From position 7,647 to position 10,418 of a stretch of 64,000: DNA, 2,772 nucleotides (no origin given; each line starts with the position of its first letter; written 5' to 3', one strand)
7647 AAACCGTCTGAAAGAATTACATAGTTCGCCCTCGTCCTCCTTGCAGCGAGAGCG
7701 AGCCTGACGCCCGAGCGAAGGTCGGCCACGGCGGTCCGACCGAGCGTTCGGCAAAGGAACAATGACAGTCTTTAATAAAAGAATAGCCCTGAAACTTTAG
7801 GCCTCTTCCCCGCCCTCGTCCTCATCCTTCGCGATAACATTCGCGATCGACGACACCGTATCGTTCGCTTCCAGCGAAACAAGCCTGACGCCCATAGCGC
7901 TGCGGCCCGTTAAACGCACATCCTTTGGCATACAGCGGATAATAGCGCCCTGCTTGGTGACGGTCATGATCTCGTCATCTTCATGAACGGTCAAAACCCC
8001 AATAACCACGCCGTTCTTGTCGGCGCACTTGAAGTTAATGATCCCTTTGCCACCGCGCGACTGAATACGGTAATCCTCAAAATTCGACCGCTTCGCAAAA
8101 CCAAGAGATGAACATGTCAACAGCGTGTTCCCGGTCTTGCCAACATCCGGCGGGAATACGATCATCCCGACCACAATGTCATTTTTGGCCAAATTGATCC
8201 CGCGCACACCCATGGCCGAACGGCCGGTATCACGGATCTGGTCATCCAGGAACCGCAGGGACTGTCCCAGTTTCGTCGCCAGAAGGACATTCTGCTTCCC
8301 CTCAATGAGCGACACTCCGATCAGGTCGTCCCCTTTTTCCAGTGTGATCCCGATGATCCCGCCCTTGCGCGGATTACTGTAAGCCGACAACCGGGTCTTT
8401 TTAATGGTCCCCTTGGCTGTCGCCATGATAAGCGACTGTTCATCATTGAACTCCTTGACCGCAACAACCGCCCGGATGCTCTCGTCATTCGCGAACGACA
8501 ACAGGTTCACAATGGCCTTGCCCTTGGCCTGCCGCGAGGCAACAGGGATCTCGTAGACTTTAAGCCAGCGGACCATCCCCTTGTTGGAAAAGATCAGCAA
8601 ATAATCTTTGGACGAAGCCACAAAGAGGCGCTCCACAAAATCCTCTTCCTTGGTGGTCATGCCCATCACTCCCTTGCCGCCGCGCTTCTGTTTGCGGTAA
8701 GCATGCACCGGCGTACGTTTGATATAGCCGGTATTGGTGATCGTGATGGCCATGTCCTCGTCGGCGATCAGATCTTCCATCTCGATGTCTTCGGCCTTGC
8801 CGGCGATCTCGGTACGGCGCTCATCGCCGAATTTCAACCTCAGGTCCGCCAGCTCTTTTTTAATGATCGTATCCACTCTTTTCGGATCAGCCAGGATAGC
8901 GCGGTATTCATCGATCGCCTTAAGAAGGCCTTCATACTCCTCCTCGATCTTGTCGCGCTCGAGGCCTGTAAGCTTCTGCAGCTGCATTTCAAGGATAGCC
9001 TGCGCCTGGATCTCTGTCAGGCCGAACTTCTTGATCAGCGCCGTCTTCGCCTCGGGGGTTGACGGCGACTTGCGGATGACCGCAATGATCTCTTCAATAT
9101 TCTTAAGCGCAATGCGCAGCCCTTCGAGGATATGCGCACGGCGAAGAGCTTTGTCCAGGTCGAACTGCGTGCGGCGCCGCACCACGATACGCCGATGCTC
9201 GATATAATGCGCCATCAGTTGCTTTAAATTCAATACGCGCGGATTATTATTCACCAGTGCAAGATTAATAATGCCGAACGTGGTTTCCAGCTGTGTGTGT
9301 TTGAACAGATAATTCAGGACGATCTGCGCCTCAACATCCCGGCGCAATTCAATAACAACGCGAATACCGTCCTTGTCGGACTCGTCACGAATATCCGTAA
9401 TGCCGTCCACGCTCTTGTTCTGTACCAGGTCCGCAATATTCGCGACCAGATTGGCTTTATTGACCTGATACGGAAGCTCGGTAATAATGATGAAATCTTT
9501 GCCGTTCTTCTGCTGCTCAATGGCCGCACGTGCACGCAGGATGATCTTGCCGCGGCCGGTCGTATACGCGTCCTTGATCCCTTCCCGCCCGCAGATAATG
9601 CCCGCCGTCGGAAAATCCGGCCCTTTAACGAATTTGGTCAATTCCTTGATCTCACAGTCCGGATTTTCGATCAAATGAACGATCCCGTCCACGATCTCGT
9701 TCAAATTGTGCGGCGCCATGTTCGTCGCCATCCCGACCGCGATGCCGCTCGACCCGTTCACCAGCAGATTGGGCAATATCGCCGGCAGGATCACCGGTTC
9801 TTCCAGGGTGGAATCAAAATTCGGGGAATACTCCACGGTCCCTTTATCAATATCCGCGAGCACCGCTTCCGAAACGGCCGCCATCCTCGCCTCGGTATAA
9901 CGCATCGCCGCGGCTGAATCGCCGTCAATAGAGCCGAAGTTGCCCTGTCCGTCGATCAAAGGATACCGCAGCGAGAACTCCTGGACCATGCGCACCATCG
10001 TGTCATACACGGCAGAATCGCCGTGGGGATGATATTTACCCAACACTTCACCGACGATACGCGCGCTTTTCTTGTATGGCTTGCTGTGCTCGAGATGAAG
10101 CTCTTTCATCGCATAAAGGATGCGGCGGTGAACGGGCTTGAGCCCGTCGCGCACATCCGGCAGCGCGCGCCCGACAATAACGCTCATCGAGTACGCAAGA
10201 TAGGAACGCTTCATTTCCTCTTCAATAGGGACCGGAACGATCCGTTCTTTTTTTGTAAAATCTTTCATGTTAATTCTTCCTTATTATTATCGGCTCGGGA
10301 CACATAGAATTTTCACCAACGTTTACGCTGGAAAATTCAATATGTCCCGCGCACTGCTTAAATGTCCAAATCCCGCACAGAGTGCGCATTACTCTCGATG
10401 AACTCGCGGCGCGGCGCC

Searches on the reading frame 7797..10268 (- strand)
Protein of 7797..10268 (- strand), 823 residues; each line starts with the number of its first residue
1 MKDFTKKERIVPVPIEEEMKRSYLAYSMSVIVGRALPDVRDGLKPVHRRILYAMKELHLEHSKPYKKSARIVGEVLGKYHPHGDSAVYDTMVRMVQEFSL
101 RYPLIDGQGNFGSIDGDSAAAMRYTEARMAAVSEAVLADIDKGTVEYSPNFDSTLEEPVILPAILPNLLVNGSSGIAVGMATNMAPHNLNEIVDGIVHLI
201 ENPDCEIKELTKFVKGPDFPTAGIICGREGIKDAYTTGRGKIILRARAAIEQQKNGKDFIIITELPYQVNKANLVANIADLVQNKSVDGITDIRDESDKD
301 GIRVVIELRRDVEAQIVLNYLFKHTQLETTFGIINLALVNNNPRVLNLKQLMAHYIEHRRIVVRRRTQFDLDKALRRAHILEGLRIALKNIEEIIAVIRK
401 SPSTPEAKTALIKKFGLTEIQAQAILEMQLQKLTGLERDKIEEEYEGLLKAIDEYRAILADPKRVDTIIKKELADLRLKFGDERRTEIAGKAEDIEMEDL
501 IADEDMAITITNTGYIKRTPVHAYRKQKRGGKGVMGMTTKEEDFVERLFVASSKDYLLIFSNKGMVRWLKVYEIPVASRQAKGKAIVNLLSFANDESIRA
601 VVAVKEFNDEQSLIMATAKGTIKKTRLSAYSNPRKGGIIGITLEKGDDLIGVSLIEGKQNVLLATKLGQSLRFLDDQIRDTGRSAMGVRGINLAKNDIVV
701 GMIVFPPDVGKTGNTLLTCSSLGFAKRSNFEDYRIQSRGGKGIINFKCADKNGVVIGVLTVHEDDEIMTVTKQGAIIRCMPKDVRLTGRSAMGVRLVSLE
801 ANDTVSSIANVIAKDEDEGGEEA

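Call 51: list_cluster_members(proteins=[window:7797-10268:-])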
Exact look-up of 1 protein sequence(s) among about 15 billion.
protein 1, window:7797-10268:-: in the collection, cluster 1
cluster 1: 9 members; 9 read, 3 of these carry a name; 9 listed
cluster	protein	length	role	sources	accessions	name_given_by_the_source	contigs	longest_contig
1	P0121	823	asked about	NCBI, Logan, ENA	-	-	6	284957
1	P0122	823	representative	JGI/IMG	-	DNA gyrase subunit A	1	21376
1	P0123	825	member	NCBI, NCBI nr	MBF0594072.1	MAG: DNA gyrase subunit A [Candidatus Omnitrophica bacterium] | DNA gyrase subunit A [Candidatus Omnitrophota bacterium]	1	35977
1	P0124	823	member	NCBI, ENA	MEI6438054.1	MAG: DNA gyrase subunit A [Candidatus Omnitrophota bacterium]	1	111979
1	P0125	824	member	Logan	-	-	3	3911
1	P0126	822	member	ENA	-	-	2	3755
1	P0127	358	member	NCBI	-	-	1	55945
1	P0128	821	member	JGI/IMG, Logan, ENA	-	-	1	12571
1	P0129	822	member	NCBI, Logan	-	-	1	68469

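Call 52: find_encoding_contigs(protein=P0122, flank=3000, max_places=3)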
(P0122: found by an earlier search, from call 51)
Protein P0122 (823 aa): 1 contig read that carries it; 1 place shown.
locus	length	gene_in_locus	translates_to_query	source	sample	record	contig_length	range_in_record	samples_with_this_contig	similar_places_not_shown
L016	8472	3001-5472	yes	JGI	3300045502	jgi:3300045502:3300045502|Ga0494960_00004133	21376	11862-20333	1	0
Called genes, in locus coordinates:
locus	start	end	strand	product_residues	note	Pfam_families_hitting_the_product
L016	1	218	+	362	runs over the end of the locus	PF00712:DNA_pol3_beta, PF02767:DNA_pol3_beta_2, PF02768:DNA_pol3_beta_3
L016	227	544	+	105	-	-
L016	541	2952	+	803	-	PF02518:HATPase_c, PF00204:DNA_gyraseB, PF01751:Toprim, PF00986:DNA_gyraseB_C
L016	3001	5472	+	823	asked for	PF00521:DNA_topoisoIV, PF03989:DNA_gyraseA_C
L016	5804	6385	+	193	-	-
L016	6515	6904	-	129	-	-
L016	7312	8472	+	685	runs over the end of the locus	-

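Call 53: find_encoding_contigs(protein=P0123, flank=3000, max_places=3)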
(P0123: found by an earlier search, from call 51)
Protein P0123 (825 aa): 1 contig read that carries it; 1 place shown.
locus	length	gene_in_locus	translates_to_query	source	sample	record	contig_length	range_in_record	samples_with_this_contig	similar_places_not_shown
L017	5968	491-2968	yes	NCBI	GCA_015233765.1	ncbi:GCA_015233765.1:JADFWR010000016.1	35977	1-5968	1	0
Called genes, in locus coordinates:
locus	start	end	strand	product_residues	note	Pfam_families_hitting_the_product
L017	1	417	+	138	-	PF00986:DNA_gyraseB_C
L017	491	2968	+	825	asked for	PF00521:DNA_topoisoIV, PF03989:DNA_gyraseA_C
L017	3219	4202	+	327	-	PF00056:Ldh_1_N, PF02866:Ldh_1_C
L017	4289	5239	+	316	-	PF13623:SurA_N_2 (weak), PF13624:SurA_N_3 (weak), PF13616:Rotamase_3, PF13145:Rotamase_2, PF00639:Rotamase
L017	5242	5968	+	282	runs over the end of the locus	PF16976:RcpC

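Call 54: find_encoding_contigs(protein=P0125, flank=3000, max_places=4)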
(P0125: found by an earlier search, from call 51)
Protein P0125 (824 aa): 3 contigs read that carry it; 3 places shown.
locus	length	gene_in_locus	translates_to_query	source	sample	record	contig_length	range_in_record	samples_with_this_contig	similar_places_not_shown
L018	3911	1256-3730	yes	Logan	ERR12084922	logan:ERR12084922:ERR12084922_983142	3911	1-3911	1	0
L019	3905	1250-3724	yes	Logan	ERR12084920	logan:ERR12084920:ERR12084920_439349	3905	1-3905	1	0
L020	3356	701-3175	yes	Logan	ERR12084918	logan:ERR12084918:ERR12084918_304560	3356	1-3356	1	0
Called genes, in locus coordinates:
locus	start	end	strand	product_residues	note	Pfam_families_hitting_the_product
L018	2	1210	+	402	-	?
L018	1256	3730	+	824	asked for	PF00521:DNA_topoisoIV, PF03989:DNA_gyraseA_C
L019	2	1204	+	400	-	?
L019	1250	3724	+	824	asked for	PF00521:DNA_topoisoIV, PF03989:DNA_gyraseA_C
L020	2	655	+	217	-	?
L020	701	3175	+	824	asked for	PF00521:DNA_topoisoIV, PF03989:DNA_gyraseA_C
